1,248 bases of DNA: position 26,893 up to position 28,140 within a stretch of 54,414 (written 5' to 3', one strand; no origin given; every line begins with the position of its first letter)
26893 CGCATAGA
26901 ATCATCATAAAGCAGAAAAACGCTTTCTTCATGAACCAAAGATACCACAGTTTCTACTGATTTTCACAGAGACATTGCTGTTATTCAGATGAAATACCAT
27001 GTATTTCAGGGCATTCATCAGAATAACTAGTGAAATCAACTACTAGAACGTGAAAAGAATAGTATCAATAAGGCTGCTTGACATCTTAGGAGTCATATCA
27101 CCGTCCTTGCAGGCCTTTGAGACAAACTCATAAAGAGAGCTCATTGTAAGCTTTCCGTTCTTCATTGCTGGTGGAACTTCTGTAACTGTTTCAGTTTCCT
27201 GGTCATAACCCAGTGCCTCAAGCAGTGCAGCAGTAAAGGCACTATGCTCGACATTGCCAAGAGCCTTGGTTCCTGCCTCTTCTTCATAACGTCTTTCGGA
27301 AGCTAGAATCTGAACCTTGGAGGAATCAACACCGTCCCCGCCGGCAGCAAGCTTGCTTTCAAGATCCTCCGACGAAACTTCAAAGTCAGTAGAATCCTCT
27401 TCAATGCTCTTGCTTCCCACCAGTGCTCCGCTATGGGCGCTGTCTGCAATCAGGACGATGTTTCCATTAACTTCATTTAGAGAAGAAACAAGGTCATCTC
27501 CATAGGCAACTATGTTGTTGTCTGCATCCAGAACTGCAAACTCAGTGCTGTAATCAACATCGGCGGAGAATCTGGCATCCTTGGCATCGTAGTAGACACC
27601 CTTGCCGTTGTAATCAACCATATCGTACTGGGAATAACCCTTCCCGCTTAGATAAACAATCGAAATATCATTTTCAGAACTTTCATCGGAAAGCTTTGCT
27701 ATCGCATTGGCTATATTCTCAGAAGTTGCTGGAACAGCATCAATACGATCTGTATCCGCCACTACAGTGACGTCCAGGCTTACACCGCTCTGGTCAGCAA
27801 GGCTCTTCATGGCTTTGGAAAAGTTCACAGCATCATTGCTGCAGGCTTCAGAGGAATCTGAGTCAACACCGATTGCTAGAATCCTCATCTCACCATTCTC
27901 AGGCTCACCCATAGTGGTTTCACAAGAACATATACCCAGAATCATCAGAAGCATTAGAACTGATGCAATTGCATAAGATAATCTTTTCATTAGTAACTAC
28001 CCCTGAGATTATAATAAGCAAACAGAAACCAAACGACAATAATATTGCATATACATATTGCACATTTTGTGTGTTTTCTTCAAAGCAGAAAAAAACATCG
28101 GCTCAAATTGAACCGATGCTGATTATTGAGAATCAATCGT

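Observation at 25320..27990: Co-directional triad: dead caspase-like lipoprotein, small beta-barrel OMP, then intact caspase-like lipoprotein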

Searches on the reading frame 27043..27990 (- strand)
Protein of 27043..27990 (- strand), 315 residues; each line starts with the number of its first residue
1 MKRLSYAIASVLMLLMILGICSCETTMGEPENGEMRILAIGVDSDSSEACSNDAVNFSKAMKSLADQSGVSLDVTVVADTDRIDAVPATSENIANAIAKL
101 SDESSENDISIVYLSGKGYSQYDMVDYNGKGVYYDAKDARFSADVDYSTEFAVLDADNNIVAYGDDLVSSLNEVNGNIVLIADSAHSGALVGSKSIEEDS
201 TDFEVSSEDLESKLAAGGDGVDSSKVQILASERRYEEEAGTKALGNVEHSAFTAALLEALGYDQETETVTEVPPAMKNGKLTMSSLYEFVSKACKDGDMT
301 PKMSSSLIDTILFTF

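Call 3: search_protein_families(library=pfam, proteins=[window:27043-27990:-], max_evalue=1)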
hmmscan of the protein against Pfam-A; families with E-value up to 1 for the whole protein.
window:27043-27990:- (315 aa): 1 family
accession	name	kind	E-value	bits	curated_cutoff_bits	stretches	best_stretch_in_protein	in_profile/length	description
PF00656.27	Peptidase_C14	-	4.5e-06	26.9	21.4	1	48-272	20-207/233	Caspase domain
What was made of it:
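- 27043..27990 (-): Gene A: 315-aa lipoprotein, catalytically dead C14 (metacaspase-like) paralogue. Lipobox Cys23 (27922-27924). Lys117 (27640-27642) replaces the catalytic His. Ala185 (27436-27438) replaces the catalytic Cys. The S1-pocket residues Asp53 and Asp183 are retained. Pfam PF00656 above cut-off (call 3).
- Checked: A matches Pfam Peptidase_C14 (PF00656) at 26.9 bits, above the 21.4 cut-off (call 3).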

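Call 4: search_protein_families(library=ncbifam, proteins=[window:27043-27990:-], max_evalue=1)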
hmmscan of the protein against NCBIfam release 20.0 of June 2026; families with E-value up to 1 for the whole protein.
window:27043-27990:- (315 aa): 1 family
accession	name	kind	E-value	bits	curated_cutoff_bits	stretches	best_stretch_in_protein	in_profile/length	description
NF047832.1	caspase_w_EACC1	subfamily_domain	0.00015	21.3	140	1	178-266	123-192/211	caspase, EACC1-associated type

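Call 7: search_solved_structures(query=window:27043-27990:-, max_evalue=10, show_alignments=2)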
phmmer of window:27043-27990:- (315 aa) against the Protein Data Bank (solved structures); distinct sequences matched with E-value up to 10: 4.
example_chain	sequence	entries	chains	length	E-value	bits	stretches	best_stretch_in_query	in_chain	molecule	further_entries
6w8r_A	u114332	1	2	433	2.7e-06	30.6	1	39-211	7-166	Metacaspase-4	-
6w8s_A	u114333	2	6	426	7.1e-06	29.2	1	39-211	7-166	Metacaspase-4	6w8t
9sah_A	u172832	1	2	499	0.24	14.3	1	222-307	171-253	E4-NB2 synthetic fusion protein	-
7tuf_H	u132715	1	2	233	2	11.3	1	104-143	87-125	PaSta1 Fab heavy chain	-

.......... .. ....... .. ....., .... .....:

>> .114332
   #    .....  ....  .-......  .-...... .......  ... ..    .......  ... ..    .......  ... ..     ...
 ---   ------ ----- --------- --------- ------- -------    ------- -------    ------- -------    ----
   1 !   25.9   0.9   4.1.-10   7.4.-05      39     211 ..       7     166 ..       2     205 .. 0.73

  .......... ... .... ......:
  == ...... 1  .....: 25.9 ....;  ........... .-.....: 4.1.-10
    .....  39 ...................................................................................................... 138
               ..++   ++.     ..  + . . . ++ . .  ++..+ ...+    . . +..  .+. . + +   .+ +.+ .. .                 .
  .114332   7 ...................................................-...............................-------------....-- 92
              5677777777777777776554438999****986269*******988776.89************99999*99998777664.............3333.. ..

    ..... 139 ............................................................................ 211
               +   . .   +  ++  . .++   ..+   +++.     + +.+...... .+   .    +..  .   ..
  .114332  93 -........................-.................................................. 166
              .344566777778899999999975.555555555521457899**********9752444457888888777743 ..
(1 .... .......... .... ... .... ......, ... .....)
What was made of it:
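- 27043..27990 (-): Alignment to AtMC4 6w8r/6w8s (call 7).
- On Peptidase family C14 (caspase/metacaspase/orthocaspase), clan CD: A: Pfam PF00656 at 26.9 bits against a 21.4 cut-off (call 3), and AtMC4 6w8r at E 2.7e-6 (call 7).
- Checked: In that alignment YLSGKG lies on HYSGHG and DSAHSG lies on DSCHSG (call 7).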

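Call 9: find_homologous_proteins(query=window:27043-27990:-)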
Query window:27043-27990:- (315 aa): 8 proteins with E <= 0.001 among 2467 candidates.
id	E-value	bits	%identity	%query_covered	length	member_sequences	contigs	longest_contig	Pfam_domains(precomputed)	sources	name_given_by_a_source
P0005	7.8e-192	654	99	100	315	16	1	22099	PF00656.28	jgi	-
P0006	2.3e-94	334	55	93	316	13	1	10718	PF00656.28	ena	-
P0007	4.9e-85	304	52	94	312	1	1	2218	-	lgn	-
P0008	1.0e-84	303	49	100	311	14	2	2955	-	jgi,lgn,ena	-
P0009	1.8e-81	292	49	92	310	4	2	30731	-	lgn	-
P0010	2.8e-81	291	49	100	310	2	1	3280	-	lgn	-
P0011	8.5e-59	218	47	83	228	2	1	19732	-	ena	-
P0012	2.6e-15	75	26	93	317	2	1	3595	PF00656.28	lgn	-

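Call 17: find_encoding_contigs(protein=P0012, flank=6000, max_places=3)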
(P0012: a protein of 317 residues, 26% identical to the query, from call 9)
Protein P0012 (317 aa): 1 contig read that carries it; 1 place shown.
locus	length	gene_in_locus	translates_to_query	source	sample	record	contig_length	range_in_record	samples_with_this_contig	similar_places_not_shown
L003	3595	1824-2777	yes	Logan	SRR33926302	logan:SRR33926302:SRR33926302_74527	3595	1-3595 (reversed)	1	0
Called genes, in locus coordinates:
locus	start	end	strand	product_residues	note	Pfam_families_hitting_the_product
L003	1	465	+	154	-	?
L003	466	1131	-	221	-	PF01026:TatD_DNase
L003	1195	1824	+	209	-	-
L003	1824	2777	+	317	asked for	PF00656:Peptidase_C14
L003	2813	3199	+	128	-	-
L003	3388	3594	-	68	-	?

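Call 18: find_encoding_contigs(protein=P0006, flank=6000, max_places=3)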
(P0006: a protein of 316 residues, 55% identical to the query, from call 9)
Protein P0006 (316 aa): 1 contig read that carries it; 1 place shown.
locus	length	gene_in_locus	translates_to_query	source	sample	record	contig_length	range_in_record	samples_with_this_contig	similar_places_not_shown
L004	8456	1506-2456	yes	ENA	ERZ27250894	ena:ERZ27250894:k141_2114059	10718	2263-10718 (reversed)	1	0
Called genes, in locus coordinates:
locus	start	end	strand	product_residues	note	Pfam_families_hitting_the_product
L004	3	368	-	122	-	?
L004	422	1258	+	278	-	PF19700:DUF6198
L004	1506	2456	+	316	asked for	PF00656:Peptidase_C14 (weak)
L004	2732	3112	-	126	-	PF01627:Hpt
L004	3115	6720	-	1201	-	PF00497:SBP_bac_3, PF00512:HisKA, PF02518:HATPase_c, PF00072:Response_reg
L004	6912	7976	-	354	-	PF00990:GGDEF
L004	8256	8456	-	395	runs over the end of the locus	PF13808:DDE_Tnp_1_assoc, PF01609:DDE_Tnp_1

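Call 30: find_related_loci(query=A3, collection=genome_contigs, flank=8000)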
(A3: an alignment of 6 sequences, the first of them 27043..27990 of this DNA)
Query A3 (315 aa) in genome_contigs; peptide patterns used: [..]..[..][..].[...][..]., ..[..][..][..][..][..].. (x = any residue, [..] = any of these).
149 stretches matched a pattern; 1 encode a relative of the query (tblastn E <= 1e-3); 1 distinct loci.
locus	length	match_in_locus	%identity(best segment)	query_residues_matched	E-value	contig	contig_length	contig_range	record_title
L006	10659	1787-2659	50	21-313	1e-85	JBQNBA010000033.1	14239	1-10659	MAG: Sphaerochaetaceae bacterium isolate A30_bin.25 NODE_1453_length_14239_cov_3.923435, whole genome shotgun sequence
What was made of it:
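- Tried and rejected: It found one Sphaerochaetaceae assembly (L006), which gave the taxonomic placement (call 30).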

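Call 64: find_encoding_contigs(protein=P0011, flank=6000, max_places=2)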
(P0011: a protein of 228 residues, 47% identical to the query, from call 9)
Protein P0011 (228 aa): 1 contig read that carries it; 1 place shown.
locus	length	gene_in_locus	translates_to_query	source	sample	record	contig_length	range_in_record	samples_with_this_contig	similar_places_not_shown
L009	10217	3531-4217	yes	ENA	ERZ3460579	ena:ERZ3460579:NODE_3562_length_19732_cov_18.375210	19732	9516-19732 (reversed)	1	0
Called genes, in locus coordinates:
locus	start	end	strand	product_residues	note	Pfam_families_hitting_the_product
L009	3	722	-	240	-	?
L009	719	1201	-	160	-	PF03773:ArsP_1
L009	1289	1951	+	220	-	PF00027:cNMP_binding, PF13545:HTH_Crp_2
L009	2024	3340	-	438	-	PF00239:Resolvase, PF07508:Recombinase, PF13408:Zn_ribbon_recom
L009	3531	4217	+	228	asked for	-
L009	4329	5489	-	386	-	PF07690:MFS_1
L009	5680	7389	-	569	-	PF02653:BPD_transp_2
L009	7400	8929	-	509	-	PF00005:ABC_tran, PF13304:AAA_21 (faint), PF00005:ABC_tran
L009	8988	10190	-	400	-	PF13407:Peripla_BP_4, PF18610:Peripla_BP_7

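Call 83: search_protein_families(library=padloc, proteins=[window:27043-27990:-], max_evalue=0.01)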
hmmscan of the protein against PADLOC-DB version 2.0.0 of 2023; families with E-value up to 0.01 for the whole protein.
window:27043-27990:- (315 aa): 1 family
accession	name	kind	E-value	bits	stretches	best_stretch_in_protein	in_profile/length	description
PDLC02987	caspase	-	5e-05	20.7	1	39-254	7-157/453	-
